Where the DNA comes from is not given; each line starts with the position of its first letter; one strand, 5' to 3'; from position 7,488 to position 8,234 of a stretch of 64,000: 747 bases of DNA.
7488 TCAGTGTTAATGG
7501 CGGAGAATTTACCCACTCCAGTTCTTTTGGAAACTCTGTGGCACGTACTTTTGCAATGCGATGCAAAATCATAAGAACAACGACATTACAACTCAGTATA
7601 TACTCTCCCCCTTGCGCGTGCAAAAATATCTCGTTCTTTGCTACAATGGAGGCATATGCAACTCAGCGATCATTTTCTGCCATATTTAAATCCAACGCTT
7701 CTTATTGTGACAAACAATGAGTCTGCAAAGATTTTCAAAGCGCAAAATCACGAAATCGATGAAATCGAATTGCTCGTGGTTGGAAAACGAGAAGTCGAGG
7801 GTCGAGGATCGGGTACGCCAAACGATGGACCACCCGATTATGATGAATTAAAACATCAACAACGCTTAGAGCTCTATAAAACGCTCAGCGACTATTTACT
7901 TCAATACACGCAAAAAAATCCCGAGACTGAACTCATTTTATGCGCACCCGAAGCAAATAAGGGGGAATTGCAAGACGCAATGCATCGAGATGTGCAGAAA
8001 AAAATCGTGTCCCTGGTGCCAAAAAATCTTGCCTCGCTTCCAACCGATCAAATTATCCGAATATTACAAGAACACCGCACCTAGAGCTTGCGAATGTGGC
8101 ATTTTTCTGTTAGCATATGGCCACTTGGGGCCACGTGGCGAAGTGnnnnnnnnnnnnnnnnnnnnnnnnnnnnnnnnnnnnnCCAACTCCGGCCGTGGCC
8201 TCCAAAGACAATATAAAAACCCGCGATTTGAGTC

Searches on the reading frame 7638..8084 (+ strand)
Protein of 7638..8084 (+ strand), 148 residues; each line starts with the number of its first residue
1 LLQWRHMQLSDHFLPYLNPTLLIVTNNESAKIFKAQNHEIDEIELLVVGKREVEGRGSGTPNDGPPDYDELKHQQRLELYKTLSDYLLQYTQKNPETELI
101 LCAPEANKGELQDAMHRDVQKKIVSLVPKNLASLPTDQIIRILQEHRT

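Call 58: search_protein_families(library=pfam, proteins=[window:7638-8084:+], max_evalue=0.00001)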
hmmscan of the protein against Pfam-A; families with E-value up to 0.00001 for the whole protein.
window:7638-8084:+ (148 aa): 2 families
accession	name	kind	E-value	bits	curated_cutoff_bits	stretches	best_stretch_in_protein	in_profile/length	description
PF18856.6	baeRF_family12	-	5.8e-12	46.8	27.7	1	20-141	2-136/138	Bacterial archaeo-eukaryotic release factor family 12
PF10116.14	Host_attach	-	3.4e-10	41.1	26.7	1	67-143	62-138/138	Protein required for attachment to host cells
